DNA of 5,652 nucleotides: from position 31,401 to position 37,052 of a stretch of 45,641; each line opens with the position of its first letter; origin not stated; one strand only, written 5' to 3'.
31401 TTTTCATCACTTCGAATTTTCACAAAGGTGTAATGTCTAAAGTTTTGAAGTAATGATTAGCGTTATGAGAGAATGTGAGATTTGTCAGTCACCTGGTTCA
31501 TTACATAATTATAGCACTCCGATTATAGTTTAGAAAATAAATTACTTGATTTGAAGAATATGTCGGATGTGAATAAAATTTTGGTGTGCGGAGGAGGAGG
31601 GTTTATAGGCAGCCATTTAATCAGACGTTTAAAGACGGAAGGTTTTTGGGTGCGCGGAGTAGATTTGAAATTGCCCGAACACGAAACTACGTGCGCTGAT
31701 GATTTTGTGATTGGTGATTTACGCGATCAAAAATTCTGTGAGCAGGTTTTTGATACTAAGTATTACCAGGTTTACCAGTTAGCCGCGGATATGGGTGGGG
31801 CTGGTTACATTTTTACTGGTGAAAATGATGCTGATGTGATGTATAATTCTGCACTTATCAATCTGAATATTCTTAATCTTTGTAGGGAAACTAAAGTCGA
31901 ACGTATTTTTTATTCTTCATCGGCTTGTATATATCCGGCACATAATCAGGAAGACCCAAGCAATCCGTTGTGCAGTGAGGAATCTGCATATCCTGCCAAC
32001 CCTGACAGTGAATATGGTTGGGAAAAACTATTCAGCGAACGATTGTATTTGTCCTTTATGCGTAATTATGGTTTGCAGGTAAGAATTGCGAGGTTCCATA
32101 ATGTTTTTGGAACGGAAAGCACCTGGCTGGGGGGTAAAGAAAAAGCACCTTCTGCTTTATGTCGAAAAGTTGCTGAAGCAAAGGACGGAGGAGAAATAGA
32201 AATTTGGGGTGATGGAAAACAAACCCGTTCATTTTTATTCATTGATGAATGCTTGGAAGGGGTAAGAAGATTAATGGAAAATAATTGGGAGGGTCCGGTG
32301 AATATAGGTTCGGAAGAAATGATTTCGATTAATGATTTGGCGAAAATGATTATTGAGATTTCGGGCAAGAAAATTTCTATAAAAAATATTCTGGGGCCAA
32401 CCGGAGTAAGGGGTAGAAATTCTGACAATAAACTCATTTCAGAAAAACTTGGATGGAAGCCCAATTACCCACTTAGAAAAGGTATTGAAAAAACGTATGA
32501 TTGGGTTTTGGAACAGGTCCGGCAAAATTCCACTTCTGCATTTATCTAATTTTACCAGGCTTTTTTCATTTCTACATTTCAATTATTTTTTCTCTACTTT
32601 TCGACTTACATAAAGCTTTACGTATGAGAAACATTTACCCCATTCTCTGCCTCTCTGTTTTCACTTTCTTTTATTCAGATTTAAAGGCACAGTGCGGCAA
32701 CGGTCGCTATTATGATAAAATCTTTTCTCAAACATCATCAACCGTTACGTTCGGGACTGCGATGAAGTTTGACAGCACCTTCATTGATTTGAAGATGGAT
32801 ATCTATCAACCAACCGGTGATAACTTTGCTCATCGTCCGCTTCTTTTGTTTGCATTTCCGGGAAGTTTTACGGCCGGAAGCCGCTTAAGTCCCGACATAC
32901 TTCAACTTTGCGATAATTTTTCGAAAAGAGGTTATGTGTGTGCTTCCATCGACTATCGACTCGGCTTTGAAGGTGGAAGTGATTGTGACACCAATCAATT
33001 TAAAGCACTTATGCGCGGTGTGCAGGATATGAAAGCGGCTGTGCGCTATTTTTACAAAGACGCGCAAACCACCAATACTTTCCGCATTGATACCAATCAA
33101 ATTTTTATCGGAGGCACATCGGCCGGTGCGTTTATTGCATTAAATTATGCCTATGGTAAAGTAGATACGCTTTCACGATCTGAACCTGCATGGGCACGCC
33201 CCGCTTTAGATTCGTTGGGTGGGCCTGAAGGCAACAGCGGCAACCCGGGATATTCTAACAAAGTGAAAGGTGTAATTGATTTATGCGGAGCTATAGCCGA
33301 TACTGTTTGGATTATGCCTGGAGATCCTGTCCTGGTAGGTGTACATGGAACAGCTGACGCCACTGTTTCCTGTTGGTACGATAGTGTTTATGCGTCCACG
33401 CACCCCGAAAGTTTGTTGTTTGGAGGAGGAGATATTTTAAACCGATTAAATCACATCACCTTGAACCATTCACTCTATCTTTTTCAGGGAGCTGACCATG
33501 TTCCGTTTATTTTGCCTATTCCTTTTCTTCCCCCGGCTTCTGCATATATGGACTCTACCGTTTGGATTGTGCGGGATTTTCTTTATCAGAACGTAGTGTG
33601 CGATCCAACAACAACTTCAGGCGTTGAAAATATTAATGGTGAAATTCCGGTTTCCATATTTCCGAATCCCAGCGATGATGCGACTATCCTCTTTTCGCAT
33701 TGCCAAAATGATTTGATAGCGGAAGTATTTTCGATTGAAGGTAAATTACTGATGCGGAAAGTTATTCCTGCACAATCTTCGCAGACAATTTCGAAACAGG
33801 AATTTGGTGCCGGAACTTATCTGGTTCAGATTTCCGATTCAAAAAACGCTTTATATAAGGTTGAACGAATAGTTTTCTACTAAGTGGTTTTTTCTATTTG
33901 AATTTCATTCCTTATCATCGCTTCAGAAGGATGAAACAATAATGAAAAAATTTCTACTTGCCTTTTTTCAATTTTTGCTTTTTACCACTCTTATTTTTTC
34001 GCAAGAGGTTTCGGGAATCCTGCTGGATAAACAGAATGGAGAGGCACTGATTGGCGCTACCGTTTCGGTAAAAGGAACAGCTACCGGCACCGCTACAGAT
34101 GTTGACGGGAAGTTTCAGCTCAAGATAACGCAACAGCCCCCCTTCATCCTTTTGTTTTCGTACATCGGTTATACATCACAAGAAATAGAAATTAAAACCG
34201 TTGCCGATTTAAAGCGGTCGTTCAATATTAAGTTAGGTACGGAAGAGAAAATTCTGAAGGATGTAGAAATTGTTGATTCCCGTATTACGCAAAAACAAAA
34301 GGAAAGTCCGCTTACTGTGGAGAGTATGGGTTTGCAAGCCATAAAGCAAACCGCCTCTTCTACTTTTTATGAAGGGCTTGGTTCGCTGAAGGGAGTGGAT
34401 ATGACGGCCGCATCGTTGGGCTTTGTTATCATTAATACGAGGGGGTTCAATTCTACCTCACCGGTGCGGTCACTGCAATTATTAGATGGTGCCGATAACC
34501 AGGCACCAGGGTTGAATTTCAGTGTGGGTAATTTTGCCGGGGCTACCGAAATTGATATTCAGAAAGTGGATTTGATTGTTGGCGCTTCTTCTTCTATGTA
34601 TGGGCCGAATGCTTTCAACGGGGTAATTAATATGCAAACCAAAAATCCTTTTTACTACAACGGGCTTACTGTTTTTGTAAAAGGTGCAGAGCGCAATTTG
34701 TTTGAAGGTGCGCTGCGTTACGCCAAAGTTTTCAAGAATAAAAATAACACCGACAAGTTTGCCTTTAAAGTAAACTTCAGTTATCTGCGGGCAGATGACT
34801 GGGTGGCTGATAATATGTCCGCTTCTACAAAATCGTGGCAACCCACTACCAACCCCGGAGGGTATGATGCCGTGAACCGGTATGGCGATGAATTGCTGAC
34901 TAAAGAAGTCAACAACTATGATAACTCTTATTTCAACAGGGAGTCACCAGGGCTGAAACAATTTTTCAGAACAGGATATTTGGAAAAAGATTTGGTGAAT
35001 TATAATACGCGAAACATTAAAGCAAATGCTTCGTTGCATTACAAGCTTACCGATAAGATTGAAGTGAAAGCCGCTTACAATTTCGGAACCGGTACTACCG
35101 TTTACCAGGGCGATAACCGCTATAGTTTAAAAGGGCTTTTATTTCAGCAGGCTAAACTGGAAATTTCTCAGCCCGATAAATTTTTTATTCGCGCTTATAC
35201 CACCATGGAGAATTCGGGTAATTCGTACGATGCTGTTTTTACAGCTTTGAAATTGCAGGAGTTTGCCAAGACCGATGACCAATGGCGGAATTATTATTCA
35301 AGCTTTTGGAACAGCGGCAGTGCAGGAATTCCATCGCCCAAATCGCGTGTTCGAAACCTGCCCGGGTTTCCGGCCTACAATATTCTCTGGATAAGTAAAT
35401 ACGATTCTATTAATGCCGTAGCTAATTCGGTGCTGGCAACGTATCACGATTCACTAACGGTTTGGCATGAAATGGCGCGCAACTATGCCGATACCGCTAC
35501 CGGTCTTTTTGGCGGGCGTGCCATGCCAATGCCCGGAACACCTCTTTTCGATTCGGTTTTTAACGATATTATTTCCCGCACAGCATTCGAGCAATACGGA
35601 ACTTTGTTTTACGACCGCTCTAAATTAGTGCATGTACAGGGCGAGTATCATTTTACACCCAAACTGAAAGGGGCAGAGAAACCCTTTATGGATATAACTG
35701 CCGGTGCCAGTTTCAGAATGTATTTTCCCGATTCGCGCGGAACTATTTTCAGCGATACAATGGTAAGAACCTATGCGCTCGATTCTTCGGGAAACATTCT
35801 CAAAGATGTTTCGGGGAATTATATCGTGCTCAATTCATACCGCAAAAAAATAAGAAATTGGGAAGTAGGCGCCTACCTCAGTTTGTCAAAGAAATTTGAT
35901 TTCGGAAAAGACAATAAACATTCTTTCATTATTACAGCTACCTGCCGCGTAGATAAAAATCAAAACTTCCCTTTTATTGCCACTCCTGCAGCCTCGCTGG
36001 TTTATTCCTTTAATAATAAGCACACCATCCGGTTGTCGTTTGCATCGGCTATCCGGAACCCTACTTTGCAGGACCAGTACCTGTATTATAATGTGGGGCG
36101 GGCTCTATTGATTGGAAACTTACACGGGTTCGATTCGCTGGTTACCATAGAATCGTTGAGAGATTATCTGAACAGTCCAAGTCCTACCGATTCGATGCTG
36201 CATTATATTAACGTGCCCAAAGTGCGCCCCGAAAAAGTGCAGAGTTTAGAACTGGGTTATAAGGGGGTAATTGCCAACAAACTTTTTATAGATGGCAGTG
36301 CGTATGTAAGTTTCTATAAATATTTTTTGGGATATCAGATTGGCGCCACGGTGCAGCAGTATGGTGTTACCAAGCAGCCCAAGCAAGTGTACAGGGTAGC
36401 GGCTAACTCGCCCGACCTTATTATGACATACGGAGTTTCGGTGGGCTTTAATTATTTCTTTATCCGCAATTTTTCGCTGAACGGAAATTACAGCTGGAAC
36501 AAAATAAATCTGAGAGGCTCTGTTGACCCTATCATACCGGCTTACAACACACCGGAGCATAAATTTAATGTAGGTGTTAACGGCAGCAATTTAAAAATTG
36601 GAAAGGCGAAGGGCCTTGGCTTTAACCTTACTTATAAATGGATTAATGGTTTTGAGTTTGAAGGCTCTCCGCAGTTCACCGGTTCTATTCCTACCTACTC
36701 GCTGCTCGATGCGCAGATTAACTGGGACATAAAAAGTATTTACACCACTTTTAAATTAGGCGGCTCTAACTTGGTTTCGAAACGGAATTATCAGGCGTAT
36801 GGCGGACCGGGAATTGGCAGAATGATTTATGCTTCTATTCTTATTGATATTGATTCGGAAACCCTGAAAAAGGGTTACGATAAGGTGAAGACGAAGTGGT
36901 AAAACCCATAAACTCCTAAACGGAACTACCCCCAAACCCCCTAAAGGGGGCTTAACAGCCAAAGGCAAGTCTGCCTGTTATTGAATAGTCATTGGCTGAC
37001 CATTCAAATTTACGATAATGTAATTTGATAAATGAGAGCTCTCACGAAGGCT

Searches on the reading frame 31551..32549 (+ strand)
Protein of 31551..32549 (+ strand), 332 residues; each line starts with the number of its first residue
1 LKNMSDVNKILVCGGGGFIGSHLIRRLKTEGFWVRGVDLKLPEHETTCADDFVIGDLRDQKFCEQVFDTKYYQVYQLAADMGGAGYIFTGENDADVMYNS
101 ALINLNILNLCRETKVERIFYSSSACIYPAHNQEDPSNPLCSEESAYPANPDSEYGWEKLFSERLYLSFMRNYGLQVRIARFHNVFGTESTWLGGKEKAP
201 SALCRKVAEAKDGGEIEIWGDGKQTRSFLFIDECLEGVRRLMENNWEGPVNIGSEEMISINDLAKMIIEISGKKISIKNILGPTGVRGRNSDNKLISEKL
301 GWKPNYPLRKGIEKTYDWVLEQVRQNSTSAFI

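Call 38: search_protein_families(library=pfam, proteins=[window:31551-32549:+], max_evalue=0.0001)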
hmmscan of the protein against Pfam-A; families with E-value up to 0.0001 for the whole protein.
window:31551-32549:+ (332 aa): 5 families
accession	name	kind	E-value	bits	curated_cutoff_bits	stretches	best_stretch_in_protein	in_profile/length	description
PF01370.27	Epimerase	-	4.1e-42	144.7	20.9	1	10-253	1-240/240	NAD dependent epimerase/dehydratase family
PF16363.11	GDP_Man_Dehyd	-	2.4e-26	93.4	27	1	11-315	1-332/332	GDP-mannose 4,6 dehydratase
PF01073.25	3Beta_HSD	-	1.5e-09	37.7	22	1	11-167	1-158/280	3-beta hydroxysteroid dehydrogenase/isomerase family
PF02719.21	Polysacc_synt_2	-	2e-08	34.2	20.2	0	149-287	132-264/293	Polysaccharide biosynthesis protein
PF07993.18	NAD_binding_4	-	9.1e-06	25.4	20.1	0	106-193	118-216/258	Male sterility protein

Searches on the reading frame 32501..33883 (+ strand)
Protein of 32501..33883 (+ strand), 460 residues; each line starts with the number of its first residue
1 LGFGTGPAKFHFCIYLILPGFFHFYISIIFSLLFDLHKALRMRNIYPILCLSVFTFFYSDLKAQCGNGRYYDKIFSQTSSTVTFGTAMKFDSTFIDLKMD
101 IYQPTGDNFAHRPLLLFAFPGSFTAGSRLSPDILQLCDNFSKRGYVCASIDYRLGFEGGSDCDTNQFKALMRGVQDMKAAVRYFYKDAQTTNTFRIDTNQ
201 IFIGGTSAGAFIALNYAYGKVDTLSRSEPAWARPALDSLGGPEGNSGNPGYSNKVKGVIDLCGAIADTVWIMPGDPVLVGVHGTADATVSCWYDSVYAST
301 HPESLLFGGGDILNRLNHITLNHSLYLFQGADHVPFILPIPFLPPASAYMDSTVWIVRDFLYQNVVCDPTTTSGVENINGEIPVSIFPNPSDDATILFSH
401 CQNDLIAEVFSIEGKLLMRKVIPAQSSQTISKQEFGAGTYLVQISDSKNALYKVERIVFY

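Call 38: search_protein_families(library=pfam, proteins=[window:32501-33883:+], max_evalue=0.0001)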
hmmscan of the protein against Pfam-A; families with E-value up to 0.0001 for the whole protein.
window:32501-33883:+ (460 aa): 4 families
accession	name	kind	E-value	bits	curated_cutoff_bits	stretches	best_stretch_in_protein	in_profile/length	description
PF20434.5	BD-FAE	-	9.4e-15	55.1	26.8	1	99-236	1-115/215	BD-FAE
PF18962.6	Por_Secre_tail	-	7.7e-07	29.8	27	1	386-451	1-69/75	Secretion system C-terminal sorting domain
PF00135.34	COesterase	-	1.8e-05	24.4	27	1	97-213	86-197/515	Carboxylesterase family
PF07859.19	Abhydrolase_3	-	5.5e-05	23.5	25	0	121-218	7-90/210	alpha/beta hydrolase fold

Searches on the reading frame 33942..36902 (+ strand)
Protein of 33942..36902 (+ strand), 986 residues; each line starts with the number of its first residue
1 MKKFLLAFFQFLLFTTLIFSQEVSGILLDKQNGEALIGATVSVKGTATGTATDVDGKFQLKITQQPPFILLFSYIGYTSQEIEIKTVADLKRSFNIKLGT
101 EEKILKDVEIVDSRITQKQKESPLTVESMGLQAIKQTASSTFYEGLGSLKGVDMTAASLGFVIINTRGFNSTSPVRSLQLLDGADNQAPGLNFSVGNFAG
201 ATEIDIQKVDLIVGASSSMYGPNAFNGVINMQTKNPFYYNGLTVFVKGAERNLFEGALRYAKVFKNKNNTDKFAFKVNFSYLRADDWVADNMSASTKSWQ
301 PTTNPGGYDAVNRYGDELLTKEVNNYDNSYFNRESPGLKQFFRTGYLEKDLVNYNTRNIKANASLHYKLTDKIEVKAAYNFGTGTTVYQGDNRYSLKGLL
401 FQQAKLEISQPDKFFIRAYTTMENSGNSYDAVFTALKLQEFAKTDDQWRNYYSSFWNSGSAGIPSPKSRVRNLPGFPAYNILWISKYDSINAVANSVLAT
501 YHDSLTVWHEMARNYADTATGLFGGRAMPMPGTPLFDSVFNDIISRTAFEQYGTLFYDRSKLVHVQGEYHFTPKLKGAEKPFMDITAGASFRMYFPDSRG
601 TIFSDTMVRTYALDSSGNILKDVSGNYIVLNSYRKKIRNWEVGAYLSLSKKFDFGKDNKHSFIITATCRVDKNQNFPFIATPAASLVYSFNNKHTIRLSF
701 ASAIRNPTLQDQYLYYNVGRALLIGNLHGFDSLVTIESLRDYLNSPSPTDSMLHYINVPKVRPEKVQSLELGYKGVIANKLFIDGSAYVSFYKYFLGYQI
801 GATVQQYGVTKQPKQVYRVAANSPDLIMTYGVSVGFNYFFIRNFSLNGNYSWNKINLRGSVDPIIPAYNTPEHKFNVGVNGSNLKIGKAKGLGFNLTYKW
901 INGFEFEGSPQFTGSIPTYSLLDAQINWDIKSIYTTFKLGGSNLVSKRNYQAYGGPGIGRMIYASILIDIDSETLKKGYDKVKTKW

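Call 38: search_protein_families(library=pfam, proteins=[window:33942-36902:+], max_evalue=0.0001)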
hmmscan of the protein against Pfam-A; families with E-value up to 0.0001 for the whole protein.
window:33942-36902:+ (986 aa): 4 families
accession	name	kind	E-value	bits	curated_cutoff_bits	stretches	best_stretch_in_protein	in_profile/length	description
PF13715.12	CarbopepD_reg_2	-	6.3e-20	71.5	32.2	1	23-108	1-86/88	CarboxypepD_reg-like domain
PF00593.30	TonB_dep_Rec_b-barrel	-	1.8e-12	48.3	27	1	452-944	21-436/436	TonB dependent receptor-like, beta-barrel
PF07715.20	Plug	-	6.3e-09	36.7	23.9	1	119-228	2-107/107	TonB-dependent Receptor Plug Domain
PF13620.12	CarboxypepD_reg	-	1e-08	35.8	32.3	1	23-98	2-81/82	Carboxypeptidase regulatory-like domain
